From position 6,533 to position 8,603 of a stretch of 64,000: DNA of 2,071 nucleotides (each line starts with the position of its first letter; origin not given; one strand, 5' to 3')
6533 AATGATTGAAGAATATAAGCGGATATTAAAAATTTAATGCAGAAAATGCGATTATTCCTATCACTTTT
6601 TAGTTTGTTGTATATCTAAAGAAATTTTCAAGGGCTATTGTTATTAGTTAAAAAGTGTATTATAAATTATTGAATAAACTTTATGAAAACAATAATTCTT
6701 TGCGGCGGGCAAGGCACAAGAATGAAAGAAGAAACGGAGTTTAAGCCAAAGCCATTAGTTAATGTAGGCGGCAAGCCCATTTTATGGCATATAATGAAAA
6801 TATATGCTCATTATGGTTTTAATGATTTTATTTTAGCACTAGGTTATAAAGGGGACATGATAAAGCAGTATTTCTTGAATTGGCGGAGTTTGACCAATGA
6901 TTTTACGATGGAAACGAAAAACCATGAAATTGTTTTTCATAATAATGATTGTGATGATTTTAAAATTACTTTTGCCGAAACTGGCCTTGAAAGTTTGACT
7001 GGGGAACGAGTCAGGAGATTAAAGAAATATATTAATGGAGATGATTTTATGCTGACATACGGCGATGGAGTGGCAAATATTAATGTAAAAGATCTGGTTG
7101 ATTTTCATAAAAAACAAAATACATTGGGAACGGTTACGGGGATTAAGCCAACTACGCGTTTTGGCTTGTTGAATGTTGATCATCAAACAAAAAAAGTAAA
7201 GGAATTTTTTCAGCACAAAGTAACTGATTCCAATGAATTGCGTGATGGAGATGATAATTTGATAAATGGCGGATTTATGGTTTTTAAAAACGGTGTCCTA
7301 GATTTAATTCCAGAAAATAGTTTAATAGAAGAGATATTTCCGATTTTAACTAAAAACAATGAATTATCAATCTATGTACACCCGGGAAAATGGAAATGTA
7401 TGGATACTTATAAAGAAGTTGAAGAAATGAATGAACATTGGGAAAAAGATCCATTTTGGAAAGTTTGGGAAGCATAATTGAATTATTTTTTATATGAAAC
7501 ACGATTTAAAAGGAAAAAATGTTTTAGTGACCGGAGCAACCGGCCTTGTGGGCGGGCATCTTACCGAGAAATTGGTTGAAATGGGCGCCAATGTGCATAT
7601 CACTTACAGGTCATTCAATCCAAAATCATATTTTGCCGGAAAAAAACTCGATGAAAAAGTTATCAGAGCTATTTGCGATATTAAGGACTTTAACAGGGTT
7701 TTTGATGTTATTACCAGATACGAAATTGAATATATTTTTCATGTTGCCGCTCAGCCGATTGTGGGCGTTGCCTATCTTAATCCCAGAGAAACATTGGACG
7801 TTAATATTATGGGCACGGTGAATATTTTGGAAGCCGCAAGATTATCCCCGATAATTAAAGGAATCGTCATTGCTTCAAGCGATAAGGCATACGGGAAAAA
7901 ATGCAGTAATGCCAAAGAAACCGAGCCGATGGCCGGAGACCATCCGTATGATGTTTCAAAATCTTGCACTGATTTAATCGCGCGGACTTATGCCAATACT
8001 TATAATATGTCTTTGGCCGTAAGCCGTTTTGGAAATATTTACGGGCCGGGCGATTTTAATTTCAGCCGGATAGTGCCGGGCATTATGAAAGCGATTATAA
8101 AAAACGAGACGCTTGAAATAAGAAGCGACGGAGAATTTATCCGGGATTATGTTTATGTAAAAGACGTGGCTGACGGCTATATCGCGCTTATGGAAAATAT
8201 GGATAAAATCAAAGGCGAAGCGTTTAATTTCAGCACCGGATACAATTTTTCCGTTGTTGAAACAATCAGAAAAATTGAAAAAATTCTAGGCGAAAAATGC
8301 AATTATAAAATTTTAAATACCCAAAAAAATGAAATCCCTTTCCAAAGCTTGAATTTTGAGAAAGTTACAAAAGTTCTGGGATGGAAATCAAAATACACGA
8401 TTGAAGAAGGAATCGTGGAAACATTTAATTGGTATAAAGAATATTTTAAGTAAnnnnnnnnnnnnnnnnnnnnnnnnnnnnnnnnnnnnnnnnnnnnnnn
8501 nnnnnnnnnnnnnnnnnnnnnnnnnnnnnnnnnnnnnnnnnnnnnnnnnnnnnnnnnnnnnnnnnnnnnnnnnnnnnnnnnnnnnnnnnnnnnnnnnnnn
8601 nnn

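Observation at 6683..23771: Nucleotide-sugar tailoring block with four radical-SAM enzymes does not match a pathway I can name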

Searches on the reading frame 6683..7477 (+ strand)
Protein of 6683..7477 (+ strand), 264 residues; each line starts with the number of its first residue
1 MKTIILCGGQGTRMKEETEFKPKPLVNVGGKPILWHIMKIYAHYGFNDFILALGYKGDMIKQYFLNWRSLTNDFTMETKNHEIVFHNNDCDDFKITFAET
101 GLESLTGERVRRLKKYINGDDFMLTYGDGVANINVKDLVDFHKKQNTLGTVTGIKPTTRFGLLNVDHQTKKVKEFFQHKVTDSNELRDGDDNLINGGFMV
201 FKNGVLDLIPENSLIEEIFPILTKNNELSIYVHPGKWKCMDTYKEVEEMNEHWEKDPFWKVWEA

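Call 3: search_protein_families(library=pfam, proteins=[window:6683-7477:+], max_evalue=0.01)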
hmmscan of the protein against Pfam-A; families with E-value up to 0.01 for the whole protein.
window:6683-7477:+ (264 aa): 2 families
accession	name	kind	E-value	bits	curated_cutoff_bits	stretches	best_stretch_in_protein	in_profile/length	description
PF00483.29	NTP_transferase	-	9.4e-15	55.3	21.2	1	2-238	1-227/245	Nucleotidyl transferase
PF12804.13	NTP_transf_3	-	5e-08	33.7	27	1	4-56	2-49/160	MobA-like NTP transferase domain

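Call 5: search_protein_families(library=ncbifam, proteins=[window:6683-7477:+], max_evalue=0.001)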
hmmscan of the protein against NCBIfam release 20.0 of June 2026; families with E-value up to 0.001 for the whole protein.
window:6683-7477:+ (264 aa): 30 families (the best 25 are shown)
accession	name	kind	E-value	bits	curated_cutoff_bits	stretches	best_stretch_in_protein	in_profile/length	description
TIGR02623.1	G1P_cyt_trans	equivalog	6.4e-82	274.8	300.25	1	1-262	1-255/255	glucose-1-phosphate cytidylyltransferase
TIGR03992.1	Arch_glmU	subfamily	3.7e-22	78.7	292.1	2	1-66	1-66/393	bifunctional sugar-1-phosphate nucleotidylyltransferase/acetyltransferase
NF052502.1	man1P_GTase_Rv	exception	7.8e-20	71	440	1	2-244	2-221/352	mannose-1-phosphate guanylyltransferase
NF041313.1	UDPGP_AglF_Halo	equivalog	1.7e-18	66.9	400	1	1-204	1-177/234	UTP--glucose-1-phosphate uridylyltransferase AglF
NF049965.1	GlMnHpPGnyltfHddC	equivalog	1.4e-15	57.5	300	1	1-66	1-66/221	D-glycero-D-manno-heptose 1-phosphate guanosyltransferase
NF045761.1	NAMPUrTaseMurU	equivalog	2e-13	50.7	250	1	1-64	1-64/226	N-acetylmuramate alpha-1-phosphate uridylyltransferase MurU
TIGR02091.1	glgC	equivalog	2.6e-11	43.2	424.9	1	3-238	3-244/364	glucose-1-phosphate adenylyltransferase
TIGR01208.1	rmlA_long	equivalog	4.6e-11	42.2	320.25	1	2-174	1-154/353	glucose-1-phosphate thymidylyltransferase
NF041173.1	Sug_nt_acttase_Thmprot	equivalog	5.9e-10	38.6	600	1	1-210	1-177/405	bifunctional sugar-1-phosphate nucleotidylyltransferase/acetyltransferase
TIGR01173.1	glmU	equivalog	2.1e-09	36.8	366.85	1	1-128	1-101/452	bifunctional UDP-N-acetylglucosamine diphosphorylase/glucosamine-1-phosphate N-acetyltransferase GlmU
NF041135.1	IPPtranDIPPsyn_Thcocales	equivalog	1e-08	34.6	580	1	1-65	1-61/419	bifunctional L-myo-inositol-1-phosphate cytidylyltransferase/CDP-L-myo-inositol myo-inositolphosphotransferase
TIGR01099.1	galU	equivalog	1.6e-08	34.5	326.8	1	1-209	2-214/261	UTP--glucose-1-phosphate uridylyltransferase GalU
NF003670.0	PRK05293.1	equivalog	3.3e-08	32.9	470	1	3-179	7-180/382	glucose-1-phosphate adenylyltransferase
NF001947.0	PRK00725.1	subfamily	9.9e-08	31.1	470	0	3-32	19-48/426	glucose-1-phosphate adenylyltransferase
NF010934.1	PRK14354.1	equivalog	1.2e-07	30.7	450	1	3-66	2-62/447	bifunctional UDP-N-acetylglucosamine diphosphorylase/glucosamine-1-phosphate N-acetyltransferase GlmU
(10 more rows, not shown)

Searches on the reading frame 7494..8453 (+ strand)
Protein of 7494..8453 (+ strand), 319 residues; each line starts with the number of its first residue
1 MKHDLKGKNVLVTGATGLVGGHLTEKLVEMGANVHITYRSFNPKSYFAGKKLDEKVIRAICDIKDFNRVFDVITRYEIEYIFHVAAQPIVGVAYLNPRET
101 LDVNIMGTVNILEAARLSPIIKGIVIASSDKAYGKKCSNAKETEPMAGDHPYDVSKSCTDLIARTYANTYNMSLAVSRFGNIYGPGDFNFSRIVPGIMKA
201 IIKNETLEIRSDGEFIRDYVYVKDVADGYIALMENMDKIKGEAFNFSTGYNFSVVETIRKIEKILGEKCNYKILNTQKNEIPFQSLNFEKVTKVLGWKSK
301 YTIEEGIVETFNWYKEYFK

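Call 3: search_protein_families(library=pfam, proteins=[window:7494-8453:+], max_evalue=0.01)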
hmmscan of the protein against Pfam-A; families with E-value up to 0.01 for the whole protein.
window:7494-8453:+ (319 aa): 8 families
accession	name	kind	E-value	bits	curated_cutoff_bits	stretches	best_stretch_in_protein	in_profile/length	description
PF16363.11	GDP_Man_Dehyd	-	3.9e-48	165.1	27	1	11-309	1-331/332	GDP-mannose 4,6 dehydratase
PF01370.27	Epimerase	-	4.6e-47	160.9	20.9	1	10-245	1-238/240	NAD dependent epimerase/dehydratase family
PF02719.21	Polysacc_synt_2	-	9.8e-21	74.6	20.2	1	10-270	1-252/293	Polysaccharide biosynthesis protein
PF01073.25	3Beta_HSD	-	2.2e-17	63.4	22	1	11-242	1-244/280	3-beta hydroxysteroid dehydrogenase/isomerase family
PF07993.18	NAD_binding_4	-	4.9e-10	39.4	20.1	1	77-207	88-235/258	Male sterility protein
PF04321.23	RmlD_sub_bind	-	7.7e-10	38.8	27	1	9-246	2-212/287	RmlD substrate binding domain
PF05368.20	NmrA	-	1.2e-05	25.6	27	0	8-41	3-36/298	NmrA-like family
PF00106.31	adh_short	-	0.00086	19.3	26.6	1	8-114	1-118/195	short chain dehydrogenase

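Call 5: search_protein_families(library=ncbifam, proteins=[window:7494-8453:+], max_evalue=0.001)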
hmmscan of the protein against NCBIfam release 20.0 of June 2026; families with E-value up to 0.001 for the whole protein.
window:7494-8453:+ (319 aa): 54 families (the best 25 are shown)
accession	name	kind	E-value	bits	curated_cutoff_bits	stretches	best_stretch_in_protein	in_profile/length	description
TIGR02622.1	CDP_4_6_dhtase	equivalog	1.5e-63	215.1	278.45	1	6-318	3-334/352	CDP-glucose 4,6-dehydratase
TIGR04180.1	EDH_00030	hypoth_equivalog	4.7e-44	150.6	475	1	10-301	1-296/297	NAD-dependent 4,6-dehydratase LegB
TIGR01181.1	dTDP_gluc_dehyt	equivalog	7.2e-44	150.2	365.1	1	10-316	2-313/321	dTDP-glucose 4,6-dehydratase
TIGR01179.1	galE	equivalog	8.8e-37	126.7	262.3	1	9-316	1-327/332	UDP-glucose 4-epimerase GalE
NF007582.0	PRK10217.1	equivalog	6.4e-25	88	698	1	8-314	2-331/355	dTDP-glucose 4,6-dehydratase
NF007956.0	PRK10675.1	subfamily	7.2e-25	87.8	394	2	211-314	225-329/338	UDP-glucose 4-epimerase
NF007490.0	PRK10084.1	subfamily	4.2e-24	85.2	649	2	140-315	155-335/361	dTDP-glucose 4,6-dehydratase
TIGR02197.1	heptose_epim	equivalog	3.7e-22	78.9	274.6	1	10-316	1-315/316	ADP-glyceromanno-heptose 6-epimerase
NF047922.1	GDPFucSynFcl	equivalog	1.2e-19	71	500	1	58-316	34-303/308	GDP-L-fucose synthase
NF011728.1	PRK15181.1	equivalog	1.2e-17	63.9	760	1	5-315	13-338/348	Vi polysaccharide biosynthesis UDP-N-acetylglucosaminuronic acid C-4 epimerase TviC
TIGR01472.1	gmd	equivalog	1.1e-15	57.8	415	1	9-273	2-276/342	GDP-mannose 4,6-dehydratase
NF052578.1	StrlDmthSdmBMthl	equivalog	1.7e-15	57.6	600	1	10-268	3-248/328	sterol demethylase protein SdmB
TIGR03589.1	PseB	equivalog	1.2e-14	54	407.75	1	5-184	2-170/324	UDP-N-acetylglucosamine 4,6-dehydratase (inverting)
TIGR03466.1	HpnA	hypoth_equivalog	2.1e-14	53.2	367.65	1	9-271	2-252/327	hopanoid-associated sugar epimerase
NF042423.1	oxyalk_red_Shew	equivalog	8.6e-13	48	580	1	7-261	8-253/331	2-alkyl-3-oxoalkanoate reductase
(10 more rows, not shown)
